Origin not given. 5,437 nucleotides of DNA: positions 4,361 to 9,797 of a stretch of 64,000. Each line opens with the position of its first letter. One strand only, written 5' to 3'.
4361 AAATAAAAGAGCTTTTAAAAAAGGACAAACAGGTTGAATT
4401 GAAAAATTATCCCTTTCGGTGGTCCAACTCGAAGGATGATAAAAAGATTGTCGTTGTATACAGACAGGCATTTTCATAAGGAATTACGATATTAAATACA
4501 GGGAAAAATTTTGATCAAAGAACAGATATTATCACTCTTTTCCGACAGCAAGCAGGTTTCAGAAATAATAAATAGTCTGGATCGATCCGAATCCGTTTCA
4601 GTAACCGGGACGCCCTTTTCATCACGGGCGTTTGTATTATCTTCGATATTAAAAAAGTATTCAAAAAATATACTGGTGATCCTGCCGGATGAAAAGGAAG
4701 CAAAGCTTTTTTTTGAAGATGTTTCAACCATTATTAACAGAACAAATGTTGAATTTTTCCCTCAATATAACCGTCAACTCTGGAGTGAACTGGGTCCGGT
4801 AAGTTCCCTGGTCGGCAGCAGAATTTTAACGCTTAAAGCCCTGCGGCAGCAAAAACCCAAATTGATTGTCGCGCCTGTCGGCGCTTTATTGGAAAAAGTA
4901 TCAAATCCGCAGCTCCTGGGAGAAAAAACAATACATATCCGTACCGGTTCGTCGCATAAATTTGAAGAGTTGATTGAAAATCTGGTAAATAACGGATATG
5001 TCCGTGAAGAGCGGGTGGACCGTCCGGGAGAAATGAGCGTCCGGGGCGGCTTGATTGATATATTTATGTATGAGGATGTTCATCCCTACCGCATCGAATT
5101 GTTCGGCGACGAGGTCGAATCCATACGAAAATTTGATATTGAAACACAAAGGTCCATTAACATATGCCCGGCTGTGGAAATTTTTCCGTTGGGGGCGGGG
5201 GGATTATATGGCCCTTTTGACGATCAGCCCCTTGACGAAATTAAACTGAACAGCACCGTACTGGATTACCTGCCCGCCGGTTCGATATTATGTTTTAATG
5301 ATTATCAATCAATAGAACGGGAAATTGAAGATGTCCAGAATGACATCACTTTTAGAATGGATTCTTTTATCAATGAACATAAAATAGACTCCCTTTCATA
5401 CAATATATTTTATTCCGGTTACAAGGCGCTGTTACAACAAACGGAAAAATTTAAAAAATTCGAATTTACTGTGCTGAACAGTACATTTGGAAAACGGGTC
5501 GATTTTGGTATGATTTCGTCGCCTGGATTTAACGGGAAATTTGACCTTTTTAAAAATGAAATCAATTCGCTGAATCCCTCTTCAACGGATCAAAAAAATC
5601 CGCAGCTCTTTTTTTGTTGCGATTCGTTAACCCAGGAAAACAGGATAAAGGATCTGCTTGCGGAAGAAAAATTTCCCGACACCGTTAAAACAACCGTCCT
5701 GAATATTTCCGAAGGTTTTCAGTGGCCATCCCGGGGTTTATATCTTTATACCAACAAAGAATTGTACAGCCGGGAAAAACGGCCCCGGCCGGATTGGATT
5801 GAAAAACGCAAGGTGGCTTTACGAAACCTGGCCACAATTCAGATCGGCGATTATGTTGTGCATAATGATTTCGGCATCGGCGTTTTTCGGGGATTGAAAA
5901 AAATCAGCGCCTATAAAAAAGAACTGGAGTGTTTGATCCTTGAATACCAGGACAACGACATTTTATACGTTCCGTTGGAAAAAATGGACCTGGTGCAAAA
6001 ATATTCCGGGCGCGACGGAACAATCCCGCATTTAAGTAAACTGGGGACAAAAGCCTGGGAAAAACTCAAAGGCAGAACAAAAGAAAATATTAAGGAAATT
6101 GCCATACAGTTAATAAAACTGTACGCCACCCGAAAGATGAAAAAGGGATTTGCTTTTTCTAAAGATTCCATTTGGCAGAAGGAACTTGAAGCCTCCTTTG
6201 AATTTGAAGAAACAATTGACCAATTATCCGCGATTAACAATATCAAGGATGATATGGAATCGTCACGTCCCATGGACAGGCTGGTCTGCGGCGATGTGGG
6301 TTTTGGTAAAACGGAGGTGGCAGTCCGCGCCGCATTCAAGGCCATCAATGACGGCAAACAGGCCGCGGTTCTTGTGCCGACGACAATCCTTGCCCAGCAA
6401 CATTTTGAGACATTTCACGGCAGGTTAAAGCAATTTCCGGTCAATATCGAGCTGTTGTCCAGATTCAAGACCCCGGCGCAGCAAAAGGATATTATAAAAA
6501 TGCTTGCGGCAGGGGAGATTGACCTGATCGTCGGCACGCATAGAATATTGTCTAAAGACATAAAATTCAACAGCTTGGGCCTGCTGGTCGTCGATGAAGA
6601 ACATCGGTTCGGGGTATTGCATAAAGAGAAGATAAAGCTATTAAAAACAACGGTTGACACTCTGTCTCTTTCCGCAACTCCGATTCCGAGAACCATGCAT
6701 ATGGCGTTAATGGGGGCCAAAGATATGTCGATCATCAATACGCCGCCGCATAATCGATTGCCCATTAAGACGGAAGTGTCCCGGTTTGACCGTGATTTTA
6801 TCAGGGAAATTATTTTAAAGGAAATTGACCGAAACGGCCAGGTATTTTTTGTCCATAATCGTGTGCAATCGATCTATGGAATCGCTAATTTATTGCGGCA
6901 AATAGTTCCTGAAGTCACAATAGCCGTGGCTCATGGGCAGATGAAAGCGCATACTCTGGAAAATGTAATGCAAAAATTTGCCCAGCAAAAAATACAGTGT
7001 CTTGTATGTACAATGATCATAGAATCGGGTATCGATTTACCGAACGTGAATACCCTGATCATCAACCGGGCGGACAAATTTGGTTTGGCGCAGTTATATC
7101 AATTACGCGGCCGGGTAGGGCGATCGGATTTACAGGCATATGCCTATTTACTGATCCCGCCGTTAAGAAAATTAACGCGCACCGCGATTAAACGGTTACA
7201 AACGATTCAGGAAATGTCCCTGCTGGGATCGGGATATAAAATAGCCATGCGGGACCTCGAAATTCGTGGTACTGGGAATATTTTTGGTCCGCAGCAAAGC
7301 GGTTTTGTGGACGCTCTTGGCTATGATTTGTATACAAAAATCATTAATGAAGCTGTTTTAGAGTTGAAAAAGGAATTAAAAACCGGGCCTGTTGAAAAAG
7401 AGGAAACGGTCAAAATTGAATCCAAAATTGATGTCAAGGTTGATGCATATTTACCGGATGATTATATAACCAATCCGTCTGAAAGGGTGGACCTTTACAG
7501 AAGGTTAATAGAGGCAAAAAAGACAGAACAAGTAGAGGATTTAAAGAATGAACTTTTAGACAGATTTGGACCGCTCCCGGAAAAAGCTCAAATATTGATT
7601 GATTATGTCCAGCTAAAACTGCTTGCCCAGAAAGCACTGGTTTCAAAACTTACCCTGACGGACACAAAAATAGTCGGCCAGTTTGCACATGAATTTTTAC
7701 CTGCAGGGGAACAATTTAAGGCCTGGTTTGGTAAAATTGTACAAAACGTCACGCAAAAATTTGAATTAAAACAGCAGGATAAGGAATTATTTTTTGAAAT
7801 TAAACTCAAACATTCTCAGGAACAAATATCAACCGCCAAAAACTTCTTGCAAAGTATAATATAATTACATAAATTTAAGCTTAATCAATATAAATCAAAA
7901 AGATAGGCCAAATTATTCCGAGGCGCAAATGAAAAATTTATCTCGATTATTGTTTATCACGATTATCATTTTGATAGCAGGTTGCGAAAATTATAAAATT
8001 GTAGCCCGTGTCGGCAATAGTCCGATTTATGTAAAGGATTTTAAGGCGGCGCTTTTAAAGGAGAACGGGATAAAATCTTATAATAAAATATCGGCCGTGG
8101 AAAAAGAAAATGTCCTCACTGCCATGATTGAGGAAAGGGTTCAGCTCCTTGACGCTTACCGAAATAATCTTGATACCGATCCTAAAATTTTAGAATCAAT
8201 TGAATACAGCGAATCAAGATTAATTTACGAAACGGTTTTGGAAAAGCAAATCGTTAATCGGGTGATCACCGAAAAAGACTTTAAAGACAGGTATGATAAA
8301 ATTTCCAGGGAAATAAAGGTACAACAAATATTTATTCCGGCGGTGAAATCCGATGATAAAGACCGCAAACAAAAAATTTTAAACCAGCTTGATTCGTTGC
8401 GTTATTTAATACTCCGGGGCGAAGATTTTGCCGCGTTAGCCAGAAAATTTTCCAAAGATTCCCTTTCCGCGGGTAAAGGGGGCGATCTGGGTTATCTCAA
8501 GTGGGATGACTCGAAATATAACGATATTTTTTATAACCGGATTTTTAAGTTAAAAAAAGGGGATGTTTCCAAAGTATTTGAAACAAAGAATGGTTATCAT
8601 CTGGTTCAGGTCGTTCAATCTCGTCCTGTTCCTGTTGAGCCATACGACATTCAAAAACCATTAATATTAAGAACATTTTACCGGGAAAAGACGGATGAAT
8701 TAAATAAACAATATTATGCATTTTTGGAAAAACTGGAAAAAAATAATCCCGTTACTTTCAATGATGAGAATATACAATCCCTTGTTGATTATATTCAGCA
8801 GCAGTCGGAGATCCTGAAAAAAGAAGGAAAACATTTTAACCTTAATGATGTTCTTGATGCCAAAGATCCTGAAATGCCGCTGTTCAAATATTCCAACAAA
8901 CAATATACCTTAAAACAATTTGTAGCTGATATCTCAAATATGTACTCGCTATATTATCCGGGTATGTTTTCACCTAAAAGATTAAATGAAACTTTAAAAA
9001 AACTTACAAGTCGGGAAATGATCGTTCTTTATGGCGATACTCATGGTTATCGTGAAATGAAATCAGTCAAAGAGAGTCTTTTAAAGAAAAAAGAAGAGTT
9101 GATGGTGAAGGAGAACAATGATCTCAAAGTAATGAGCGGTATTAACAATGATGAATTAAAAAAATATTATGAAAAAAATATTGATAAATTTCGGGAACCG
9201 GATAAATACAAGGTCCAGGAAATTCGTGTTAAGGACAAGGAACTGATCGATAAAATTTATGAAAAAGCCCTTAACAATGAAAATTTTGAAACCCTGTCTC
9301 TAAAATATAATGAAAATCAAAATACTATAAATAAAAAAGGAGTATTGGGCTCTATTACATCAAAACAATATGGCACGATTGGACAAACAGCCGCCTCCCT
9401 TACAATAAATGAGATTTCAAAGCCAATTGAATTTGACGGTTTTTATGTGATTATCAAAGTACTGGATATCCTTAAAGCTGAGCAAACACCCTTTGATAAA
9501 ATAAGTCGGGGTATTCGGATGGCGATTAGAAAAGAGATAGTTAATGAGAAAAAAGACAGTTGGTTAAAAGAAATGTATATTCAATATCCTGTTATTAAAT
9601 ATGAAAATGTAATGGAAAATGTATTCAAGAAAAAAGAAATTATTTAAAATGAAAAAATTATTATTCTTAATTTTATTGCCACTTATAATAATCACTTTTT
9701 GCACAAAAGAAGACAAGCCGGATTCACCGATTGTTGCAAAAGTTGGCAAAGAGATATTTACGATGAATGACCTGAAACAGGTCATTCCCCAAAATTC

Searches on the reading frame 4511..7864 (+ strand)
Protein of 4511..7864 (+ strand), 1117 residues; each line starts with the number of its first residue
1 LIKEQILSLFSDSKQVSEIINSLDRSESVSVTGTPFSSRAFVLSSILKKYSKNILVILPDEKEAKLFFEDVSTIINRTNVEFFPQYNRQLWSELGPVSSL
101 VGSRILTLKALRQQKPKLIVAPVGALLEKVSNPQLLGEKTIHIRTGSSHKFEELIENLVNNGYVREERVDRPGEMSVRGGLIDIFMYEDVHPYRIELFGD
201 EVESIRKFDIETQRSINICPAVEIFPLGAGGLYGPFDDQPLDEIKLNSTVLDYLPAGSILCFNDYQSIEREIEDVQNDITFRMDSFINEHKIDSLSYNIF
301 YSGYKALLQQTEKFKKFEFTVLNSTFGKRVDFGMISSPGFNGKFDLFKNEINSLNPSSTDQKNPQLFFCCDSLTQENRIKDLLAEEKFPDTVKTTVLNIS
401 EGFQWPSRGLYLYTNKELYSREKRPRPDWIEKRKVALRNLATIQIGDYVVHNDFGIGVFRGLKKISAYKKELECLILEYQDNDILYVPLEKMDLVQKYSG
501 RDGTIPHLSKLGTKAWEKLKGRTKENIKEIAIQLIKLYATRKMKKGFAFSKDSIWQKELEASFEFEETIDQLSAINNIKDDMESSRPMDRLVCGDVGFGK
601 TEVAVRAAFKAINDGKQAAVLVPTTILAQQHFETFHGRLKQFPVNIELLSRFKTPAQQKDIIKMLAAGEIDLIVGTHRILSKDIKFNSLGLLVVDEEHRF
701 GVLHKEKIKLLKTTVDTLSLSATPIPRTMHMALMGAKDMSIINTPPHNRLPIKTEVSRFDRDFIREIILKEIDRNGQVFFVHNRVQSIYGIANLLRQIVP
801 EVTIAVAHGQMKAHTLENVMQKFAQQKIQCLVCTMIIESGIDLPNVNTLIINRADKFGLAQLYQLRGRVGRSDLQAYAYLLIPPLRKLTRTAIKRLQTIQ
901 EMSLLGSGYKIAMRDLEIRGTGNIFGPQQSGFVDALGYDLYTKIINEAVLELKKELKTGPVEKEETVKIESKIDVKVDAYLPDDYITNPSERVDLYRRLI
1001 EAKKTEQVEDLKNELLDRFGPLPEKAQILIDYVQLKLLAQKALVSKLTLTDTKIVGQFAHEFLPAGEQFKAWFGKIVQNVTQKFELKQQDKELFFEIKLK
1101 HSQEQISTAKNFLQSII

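Call 7: search_protein_families(library=ncbifam, proteins=[window:4511-7864:+], max_evalue=0.00001)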
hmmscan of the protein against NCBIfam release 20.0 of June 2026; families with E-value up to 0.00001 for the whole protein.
window:4511-7864:+ (1117 aa): 28 families (the best 25 are shown)
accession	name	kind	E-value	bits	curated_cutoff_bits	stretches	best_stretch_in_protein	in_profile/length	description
TIGR00580.2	mfd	equivalog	0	1023.2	800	2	245-1047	113-906/907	transcription-repair coupling factor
NF007966.0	PRK10689.1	equivalog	9.5e-230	765.4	1329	2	434-1115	468-1141/1148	transcription-repair coupling factor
NF008168.0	PRK10917.2-2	equivalog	8.4e-120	401.4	718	1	532-968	329-776/795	ATP-dependent DNA helicase RecG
NF008165.0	PRK10917.1-3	equivalog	1.7e-115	387.1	711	1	539-960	237-664/692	ATP-dependent DNA helicase RecG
TIGR00643.1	recG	equivalog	1.3e-110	370.9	659.4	1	540-934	206-609/629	ATP-dependent DNA helicase RecG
NF008170.0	PRK10917.2-4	equivalog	6.8e-97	325.3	975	1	539-940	373-778/826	ATP-dependent DNA helicase RecG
NF008163.0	PRK10917.1-1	equivalog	1.3e-92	311.2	796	1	533-934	235-644/692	ATP-dependent DNA helicase RecG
NF008164.0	PRK10917.1-2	equivalog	4.9e-90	302.7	785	1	531-932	243-645/704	ATP-dependent DNA helicase RecG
NF008166.0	PRK10917.1-4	equivalog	5.6e-88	295.8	864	1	537-932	242-655/705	ATP-dependent DNA helicase RecG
NF008167.0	PRK10917.2-1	equivalog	8.5e-75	252.3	995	1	556-984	274-736/744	ATP-dependent DNA helicase RecG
NF008169.0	PRK10917.2-3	equivalog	7.1e-58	196.6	555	1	506-932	166-582/610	ATP-dependent DNA helicase RecG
NF003673.1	PRK05298.1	equivalog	5.1e-24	84.6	743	1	104-226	120-242/653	excinuclease ABC subunit UvrB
TIGR00631.1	uvrb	equivalog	2.1e-22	79.1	750.1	1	104-226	120-242/658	excinuclease ABC subunit UvrB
TIGR00595.1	priA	equivalog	1.5e-18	66.7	230.35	1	591-700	1-105/509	replication restart helicase PriA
NF004066.1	PRK05580.1-3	equivalog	4.9e-17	61.5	813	1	554-699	240-378/788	primosomal protein N'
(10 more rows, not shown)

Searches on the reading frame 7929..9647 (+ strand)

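Call 7: search_protein_families(library=ncbifam, proteins=[window:7929-9647:+], max_evalue=0.00001)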
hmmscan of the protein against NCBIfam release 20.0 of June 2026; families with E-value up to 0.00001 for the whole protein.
window:7929-9647:+ (572 aa): 8 families
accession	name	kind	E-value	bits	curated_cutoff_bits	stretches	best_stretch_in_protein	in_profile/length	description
NF000809.0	PRK00059.1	equivalog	8.1e-30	104.3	303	2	94-282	155-335/336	peptidylprolyl isomerase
NF002846.0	PRK03095.1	equivalog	8.7e-21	74.6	361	2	105-288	112-276/287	peptidylprolyl isomerase PrsA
NF002827.0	PRK03002.1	equivalog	3.6e-20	72.1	343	1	67-292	81-283/285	peptidylprolyl isomerase PrsA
NF002824.0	PRK02998.1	subfamily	4e-20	72.3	360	2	94-290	104-281/283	peptidylprolyl isomerase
NF003356.0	PRK04405.1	subfamily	8.2e-16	57.9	339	1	110-287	126-289/299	peptidylprolyl isomerase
NF008054.0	PRK10788.1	equivalog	9.1e-16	57.7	493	2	112-271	248-395/626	peptidylprolyl isomerase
NF008038.0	PRK10770.1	equivalog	9.5e-16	57.6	394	1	153-234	306-386/431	peptidylprolyl isomerase SurA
TIGR02933.1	nifM_nitrog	equivalog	1.8e-07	31.3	168.2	0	146-233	137-222/256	nitrogen fixation protein NifM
